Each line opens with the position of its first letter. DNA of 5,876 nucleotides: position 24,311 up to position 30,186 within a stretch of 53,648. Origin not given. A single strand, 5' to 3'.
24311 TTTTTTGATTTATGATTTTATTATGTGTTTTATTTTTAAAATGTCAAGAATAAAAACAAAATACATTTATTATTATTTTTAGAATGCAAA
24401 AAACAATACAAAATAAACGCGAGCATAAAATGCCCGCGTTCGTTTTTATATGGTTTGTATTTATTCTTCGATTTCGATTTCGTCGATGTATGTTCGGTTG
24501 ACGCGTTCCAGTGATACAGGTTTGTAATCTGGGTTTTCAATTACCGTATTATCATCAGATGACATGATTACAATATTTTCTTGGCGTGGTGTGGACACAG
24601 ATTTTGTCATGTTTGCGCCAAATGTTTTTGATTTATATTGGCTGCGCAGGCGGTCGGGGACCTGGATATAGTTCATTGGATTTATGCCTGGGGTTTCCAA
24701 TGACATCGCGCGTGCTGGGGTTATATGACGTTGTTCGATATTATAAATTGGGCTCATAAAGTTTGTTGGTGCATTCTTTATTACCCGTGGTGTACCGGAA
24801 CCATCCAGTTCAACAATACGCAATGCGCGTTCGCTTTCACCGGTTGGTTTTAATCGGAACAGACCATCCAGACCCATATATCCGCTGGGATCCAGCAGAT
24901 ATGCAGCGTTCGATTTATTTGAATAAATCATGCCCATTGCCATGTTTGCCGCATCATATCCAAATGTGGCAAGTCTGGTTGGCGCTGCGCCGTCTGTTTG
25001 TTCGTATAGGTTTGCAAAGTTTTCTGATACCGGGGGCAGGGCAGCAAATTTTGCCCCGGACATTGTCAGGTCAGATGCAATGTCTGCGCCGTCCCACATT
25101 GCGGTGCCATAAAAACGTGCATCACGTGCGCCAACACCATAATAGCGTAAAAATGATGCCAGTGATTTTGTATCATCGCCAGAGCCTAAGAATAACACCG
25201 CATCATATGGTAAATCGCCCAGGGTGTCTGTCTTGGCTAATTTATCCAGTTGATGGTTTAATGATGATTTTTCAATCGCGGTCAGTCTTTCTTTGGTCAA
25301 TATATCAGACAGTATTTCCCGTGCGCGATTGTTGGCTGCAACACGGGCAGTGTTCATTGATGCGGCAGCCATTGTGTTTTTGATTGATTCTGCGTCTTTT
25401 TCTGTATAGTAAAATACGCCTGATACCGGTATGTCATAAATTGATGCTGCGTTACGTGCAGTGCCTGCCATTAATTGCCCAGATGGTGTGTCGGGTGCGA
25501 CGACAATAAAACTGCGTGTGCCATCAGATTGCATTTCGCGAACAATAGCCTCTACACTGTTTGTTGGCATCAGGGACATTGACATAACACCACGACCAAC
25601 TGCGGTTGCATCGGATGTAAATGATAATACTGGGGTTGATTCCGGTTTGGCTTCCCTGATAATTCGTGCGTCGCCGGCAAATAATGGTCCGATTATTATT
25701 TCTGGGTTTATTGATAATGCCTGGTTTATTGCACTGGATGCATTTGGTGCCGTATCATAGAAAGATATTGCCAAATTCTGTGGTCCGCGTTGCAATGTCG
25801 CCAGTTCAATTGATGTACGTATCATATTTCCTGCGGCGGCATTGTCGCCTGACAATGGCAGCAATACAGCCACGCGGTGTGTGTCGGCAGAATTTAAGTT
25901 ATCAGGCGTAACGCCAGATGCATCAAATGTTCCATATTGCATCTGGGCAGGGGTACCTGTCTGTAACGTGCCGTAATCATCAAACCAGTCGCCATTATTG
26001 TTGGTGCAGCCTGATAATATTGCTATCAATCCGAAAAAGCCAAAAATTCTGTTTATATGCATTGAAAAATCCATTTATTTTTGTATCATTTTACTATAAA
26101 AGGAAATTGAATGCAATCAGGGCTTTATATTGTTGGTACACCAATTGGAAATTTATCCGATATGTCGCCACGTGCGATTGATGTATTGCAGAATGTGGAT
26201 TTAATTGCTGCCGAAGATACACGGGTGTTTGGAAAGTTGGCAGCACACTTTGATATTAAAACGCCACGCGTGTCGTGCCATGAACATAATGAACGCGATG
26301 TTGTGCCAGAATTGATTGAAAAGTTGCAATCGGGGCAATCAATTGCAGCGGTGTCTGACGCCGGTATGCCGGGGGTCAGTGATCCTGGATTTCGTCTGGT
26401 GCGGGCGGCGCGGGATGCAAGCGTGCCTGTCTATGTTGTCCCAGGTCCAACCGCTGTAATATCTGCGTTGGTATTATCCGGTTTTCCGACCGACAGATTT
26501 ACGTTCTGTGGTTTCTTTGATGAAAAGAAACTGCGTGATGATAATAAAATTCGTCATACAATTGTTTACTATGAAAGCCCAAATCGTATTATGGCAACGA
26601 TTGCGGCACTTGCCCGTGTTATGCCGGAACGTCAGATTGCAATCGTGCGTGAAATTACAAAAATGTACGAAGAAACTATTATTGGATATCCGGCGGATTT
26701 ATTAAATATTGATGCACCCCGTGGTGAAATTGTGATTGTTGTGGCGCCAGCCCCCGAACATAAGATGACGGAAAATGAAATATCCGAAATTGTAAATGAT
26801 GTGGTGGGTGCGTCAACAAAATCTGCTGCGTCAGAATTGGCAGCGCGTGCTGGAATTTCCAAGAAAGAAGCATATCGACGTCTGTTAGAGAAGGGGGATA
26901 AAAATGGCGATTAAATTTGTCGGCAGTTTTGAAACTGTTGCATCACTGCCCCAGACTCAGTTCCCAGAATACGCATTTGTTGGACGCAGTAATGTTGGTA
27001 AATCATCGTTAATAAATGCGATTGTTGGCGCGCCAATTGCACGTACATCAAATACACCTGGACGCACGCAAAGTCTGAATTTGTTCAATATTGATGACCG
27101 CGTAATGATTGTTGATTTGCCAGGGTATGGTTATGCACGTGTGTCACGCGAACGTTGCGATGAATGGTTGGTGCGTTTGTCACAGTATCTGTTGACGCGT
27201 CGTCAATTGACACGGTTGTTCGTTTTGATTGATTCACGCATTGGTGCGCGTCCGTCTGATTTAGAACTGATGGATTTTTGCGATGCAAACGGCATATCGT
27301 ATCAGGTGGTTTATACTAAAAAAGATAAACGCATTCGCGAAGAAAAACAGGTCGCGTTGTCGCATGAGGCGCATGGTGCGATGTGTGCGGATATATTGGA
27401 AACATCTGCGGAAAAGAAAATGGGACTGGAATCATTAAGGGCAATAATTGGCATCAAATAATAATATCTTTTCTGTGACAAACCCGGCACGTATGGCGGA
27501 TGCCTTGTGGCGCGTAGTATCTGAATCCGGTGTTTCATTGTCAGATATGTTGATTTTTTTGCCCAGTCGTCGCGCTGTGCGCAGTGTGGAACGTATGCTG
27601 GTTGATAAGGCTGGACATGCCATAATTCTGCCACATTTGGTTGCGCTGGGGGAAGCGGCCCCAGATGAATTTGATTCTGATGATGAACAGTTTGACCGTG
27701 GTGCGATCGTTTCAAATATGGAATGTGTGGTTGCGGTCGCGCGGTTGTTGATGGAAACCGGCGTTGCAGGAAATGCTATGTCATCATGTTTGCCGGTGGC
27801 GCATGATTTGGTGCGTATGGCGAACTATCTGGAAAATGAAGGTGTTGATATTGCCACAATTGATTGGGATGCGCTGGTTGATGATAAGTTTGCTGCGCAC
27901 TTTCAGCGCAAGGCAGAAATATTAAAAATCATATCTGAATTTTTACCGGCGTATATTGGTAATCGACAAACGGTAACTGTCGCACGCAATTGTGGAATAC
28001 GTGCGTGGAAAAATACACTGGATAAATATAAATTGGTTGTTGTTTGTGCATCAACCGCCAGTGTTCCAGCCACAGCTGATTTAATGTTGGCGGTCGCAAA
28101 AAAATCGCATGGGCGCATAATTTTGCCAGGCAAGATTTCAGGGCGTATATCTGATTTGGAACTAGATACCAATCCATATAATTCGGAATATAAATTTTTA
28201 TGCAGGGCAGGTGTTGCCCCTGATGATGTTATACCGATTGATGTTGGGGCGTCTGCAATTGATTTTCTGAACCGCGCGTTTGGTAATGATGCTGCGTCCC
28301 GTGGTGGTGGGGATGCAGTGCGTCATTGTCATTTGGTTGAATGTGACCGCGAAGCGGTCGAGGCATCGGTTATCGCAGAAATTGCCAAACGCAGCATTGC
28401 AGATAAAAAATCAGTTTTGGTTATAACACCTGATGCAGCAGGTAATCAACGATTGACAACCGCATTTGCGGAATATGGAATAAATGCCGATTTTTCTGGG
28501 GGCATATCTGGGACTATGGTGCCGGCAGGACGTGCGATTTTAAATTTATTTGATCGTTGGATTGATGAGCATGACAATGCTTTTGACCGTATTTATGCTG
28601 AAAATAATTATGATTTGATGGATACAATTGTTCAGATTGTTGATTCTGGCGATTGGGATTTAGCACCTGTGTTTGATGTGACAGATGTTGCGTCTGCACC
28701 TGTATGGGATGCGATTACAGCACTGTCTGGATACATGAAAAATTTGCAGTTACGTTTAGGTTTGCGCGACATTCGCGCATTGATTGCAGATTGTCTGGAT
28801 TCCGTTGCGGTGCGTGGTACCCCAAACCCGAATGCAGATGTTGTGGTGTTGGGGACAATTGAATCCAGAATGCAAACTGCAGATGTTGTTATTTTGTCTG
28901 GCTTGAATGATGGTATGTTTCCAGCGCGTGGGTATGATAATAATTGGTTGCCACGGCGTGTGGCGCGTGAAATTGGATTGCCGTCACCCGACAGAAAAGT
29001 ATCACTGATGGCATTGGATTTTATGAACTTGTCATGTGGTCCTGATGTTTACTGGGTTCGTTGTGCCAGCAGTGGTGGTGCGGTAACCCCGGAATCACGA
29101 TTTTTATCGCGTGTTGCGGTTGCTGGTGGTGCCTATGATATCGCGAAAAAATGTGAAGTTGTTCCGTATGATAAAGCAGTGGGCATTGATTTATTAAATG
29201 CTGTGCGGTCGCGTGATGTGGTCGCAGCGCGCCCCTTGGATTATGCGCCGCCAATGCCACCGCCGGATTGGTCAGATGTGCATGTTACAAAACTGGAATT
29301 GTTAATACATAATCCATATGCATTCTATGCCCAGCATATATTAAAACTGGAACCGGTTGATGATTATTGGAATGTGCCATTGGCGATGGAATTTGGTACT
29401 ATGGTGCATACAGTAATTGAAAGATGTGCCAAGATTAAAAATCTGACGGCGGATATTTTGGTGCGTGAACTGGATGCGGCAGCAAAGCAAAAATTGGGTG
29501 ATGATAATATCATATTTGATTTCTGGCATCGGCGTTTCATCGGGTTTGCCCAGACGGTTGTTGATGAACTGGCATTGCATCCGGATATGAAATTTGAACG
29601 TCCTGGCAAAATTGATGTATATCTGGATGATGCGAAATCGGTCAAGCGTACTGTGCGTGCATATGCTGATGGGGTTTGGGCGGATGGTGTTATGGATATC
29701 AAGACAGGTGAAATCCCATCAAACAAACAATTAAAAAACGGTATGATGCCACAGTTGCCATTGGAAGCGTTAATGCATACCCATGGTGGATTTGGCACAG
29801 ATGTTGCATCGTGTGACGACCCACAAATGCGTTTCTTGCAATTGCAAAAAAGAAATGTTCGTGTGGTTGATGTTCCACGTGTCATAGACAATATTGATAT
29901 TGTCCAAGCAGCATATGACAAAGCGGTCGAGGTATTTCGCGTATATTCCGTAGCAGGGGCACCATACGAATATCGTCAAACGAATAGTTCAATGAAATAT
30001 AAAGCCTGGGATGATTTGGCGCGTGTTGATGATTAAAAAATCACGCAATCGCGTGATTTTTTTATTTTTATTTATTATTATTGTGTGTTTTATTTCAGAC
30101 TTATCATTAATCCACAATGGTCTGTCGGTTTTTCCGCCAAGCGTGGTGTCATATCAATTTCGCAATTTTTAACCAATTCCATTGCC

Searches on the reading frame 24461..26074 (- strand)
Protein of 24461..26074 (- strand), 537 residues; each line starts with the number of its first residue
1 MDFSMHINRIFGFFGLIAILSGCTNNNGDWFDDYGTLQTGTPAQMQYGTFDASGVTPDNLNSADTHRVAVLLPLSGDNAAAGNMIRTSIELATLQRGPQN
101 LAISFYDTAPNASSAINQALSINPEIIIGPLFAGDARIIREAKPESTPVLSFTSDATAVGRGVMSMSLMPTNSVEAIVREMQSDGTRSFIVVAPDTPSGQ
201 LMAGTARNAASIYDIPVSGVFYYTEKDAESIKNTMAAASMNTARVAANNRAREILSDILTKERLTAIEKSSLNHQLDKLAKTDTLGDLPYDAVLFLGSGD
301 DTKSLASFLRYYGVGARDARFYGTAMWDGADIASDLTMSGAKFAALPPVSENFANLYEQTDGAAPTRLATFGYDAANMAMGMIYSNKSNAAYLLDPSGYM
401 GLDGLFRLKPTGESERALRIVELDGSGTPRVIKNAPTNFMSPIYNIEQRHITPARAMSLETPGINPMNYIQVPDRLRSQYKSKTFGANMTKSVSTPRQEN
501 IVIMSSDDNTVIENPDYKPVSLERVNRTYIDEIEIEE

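Call 49: search_protein_families(library=pfam, proteins=[window:24461-26074:-], max_evalue=0.0001)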
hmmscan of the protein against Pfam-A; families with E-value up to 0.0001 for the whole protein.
window:24461-26074:- (537 aa): 2 families
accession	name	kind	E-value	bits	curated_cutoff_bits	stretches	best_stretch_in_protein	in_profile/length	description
PF13458.12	Peripla_BP_6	-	1.4e-10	41.8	31.7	1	67-378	3-288/343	Periplasmic binding protein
PF04348.19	LppC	-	1.9e-10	40.4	28.8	1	59-200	212-360/563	LppC putative lipoprotein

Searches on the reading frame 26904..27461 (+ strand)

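Call 50: search_protein_families(library=pfam, proteins=[window:26904-27461:+], max_evalue=0.0001)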
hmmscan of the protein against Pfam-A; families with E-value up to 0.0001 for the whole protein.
window:26904-27461:+ (185 aa): 4 families
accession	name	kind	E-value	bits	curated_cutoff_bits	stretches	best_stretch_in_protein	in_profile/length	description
PF01926.29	MMR_HSR1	-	5.9e-19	68.7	21.9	1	23-139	2-113/113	50S ribosome-binding GTPase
PF03193.22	RsgA_GTPase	-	5.3e-09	36.6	30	1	23-75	109-168/174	RsgA GTPase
PF02421.24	FeoB_N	-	7.6e-09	35.7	27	1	23-180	3-154/156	Ferrous iron transport protein B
PF00350.29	Dynamin_N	-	7.9e-07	29.7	27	0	24-52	2-30/168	Dynamin family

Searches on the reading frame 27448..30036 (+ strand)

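Call 50: search_protein_families(library=pfam, proteins=[window:27448-30036:+], max_evalue=0.0001)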
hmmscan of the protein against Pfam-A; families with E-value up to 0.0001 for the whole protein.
window:27448-30036:+ (862 aa): 1 family
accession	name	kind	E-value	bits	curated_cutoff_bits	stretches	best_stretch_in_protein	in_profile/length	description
PF12705.13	PDDEXK_1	-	1.6e-07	32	22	1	613-805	4-195/247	PD-(D/E)XK nuclease superfamily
